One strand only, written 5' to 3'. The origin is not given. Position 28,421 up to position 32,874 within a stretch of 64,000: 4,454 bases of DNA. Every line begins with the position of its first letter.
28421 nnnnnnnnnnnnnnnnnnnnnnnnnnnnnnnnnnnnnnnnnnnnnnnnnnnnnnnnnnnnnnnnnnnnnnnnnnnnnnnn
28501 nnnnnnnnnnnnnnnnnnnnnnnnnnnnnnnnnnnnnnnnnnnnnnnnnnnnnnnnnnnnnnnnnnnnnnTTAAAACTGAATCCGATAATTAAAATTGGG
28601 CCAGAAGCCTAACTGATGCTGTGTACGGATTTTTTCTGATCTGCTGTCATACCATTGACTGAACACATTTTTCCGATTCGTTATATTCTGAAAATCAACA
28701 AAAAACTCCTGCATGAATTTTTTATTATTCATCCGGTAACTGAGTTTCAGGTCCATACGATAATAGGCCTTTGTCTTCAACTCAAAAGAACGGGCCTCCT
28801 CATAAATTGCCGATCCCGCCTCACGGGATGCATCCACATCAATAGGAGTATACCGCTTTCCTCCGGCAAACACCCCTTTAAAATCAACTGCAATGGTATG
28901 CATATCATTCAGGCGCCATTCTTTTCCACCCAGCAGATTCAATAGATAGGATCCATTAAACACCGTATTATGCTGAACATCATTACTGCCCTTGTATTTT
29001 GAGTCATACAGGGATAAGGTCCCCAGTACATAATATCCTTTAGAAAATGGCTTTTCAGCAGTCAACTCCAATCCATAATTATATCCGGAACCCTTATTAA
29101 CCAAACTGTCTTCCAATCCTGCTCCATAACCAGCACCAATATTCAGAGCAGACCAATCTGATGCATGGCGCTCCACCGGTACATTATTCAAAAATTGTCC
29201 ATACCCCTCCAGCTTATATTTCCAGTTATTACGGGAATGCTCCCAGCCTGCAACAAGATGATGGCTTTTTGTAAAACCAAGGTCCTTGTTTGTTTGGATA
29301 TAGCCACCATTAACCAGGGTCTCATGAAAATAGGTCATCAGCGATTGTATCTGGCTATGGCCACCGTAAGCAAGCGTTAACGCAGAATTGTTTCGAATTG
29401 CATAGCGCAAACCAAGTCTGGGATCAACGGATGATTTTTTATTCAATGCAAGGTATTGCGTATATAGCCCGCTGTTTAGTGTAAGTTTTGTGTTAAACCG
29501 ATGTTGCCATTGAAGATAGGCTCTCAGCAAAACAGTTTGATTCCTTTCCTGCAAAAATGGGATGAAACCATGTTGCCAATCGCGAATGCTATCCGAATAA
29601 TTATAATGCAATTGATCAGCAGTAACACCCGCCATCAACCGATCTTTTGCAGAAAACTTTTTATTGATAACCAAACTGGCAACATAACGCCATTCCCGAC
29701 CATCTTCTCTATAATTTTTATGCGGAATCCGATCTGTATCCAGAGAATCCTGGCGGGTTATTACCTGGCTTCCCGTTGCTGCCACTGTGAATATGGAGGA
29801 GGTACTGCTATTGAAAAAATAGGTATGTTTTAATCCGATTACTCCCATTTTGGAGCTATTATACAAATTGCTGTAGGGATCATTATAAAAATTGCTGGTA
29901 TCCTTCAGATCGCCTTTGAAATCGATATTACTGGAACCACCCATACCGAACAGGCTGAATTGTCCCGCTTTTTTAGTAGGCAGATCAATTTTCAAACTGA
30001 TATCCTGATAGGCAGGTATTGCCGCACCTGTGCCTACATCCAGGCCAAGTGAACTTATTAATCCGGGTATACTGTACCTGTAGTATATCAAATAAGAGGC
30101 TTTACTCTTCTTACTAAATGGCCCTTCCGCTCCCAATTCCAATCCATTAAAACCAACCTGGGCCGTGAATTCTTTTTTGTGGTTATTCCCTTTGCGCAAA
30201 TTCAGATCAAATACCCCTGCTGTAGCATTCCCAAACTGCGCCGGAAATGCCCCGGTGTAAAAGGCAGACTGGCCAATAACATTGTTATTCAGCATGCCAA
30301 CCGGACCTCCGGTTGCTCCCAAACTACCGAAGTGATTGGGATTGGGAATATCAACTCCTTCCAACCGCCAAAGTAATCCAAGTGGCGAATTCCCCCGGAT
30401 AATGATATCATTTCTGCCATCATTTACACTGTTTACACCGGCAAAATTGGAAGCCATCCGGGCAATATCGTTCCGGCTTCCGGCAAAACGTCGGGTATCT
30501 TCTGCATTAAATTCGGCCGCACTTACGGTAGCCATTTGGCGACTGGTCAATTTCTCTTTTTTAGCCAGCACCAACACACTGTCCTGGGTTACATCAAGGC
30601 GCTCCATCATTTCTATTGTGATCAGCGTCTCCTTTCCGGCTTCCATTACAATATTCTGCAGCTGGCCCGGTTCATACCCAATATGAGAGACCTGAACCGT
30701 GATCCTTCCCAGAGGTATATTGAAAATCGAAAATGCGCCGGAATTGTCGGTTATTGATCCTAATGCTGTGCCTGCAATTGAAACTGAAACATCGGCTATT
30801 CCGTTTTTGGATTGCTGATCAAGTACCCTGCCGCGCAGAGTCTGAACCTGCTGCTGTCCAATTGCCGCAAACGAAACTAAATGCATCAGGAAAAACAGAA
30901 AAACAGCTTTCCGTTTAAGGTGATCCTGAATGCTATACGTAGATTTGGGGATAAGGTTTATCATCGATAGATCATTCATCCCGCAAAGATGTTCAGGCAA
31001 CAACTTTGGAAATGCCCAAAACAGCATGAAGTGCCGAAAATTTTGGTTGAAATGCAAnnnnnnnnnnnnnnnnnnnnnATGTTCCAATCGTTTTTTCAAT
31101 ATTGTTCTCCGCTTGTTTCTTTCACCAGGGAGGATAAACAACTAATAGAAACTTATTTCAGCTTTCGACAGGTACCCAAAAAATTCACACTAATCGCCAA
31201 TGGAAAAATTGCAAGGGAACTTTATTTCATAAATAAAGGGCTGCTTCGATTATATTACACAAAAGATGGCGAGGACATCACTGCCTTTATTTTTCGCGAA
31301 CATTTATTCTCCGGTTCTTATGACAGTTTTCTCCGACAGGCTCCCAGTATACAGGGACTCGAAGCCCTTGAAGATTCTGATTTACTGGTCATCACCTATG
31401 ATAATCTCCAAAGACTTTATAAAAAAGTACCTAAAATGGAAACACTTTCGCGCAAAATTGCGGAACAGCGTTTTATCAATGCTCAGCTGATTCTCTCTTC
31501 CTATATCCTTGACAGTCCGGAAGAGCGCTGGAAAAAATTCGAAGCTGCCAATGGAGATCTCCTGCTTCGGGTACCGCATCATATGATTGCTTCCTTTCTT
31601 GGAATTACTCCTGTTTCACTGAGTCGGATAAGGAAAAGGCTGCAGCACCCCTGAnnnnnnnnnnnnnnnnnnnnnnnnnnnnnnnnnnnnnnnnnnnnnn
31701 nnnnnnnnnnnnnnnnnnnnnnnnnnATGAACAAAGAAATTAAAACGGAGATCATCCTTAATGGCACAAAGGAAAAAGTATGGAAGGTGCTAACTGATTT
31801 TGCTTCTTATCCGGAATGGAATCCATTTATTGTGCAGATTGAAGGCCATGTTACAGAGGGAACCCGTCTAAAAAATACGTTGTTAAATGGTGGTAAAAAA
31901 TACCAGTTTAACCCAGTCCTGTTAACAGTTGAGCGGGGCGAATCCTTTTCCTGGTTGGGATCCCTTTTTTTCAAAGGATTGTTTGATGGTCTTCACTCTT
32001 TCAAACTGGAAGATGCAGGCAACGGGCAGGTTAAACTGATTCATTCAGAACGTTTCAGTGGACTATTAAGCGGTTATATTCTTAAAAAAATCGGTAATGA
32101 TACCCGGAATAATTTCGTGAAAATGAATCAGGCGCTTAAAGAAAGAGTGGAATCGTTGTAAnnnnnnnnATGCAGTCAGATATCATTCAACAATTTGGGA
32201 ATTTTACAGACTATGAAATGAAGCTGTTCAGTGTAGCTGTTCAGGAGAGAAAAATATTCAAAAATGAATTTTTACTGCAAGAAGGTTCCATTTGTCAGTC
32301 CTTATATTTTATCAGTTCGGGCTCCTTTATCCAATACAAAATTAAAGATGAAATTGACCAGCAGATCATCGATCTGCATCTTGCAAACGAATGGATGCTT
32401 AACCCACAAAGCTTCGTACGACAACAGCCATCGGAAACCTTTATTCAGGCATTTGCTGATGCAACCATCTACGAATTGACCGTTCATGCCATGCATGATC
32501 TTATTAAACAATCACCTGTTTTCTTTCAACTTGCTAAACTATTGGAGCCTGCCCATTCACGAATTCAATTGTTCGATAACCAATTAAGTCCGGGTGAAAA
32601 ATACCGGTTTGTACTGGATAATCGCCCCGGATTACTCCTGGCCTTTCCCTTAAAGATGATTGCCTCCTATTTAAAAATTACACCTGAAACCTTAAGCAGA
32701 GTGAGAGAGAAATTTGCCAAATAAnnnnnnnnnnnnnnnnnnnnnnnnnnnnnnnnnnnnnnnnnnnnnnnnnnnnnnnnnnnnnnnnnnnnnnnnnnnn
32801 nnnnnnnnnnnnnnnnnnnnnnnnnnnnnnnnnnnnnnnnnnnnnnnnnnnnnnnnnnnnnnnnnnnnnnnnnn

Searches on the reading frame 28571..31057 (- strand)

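Call 63: search_protein_families(library=pfam, proteins=[window:28571-31057:-], max_evalue=0.0001)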
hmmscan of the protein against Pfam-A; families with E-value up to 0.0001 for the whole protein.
window:28571-31057:- (828 aa): 2 families
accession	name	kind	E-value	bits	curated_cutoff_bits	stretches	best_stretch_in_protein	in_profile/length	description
PF13620.12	CarboxypepD_reg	-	1.8e-14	54.3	32.3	1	73-150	1-81/82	Carboxypeptidase regulatory-like domain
PF13715.12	CarbopepD_reg_2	-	2.5e-13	50.3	32.2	1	75-152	2-78/88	CarboxypepD_reg-like domain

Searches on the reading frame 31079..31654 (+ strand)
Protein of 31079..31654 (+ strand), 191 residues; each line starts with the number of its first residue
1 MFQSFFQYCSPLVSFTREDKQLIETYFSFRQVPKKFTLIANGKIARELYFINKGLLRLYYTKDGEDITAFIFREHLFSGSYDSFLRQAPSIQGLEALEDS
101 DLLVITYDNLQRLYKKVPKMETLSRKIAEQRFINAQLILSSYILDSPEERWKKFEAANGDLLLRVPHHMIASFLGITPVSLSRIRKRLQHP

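Call 63: search_protein_families(library=pfam, proteins=[window:31079-31654:+], max_evalue=0.0001)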
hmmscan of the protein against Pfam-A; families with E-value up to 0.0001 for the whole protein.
window:31079-31654:+ (191 aa): 1 family
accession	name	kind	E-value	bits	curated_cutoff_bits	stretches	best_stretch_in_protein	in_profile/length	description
PF00027.35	cNMP_binding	-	2.2e-10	40.8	27.5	1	30-116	2-88/89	Cyclic nucleotide-binding domain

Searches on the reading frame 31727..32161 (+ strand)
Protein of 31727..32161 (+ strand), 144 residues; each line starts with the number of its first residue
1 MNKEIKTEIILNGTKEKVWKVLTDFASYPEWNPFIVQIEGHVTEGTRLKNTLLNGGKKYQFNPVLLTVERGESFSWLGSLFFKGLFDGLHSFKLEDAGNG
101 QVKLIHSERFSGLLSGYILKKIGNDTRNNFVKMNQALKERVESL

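Call 63: search_protein_families(library=pfam, proteins=[window:31727-32161:+], max_evalue=0.0001)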
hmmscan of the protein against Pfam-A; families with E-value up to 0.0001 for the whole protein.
window:31727-32161:+ (144 aa): 2 families
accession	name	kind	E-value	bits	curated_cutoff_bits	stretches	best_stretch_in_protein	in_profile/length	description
PF10604.15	Polyketide_cyc2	-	1.6e-12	48.3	27.4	1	5-141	4-141/142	Polyketide cyclase / dehydrase and lipid transport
PF03364.25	Polyketide_cyc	-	2.8e-05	24.8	23.4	1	16-64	6-55/126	Polyketide cyclase / dehydrase and lipid transport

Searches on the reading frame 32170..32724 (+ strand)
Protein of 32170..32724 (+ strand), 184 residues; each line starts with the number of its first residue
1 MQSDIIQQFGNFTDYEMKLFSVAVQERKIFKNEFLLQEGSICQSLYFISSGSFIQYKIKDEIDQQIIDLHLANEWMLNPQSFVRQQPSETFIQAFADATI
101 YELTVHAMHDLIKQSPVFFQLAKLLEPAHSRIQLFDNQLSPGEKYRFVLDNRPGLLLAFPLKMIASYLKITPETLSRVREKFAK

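Call 63: search_protein_families(library=pfam, proteins=[window:32170-32724:+], max_evalue=0.0001)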
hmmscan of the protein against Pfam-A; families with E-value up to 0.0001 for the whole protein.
window:32170-32724:+ (184 aa): 1 family
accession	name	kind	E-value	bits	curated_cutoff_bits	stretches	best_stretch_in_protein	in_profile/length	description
PF00027.35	cNMP_binding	-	2.7e-09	37.3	27.5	1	28-114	3-88/89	Cyclic nucleotide-binding domain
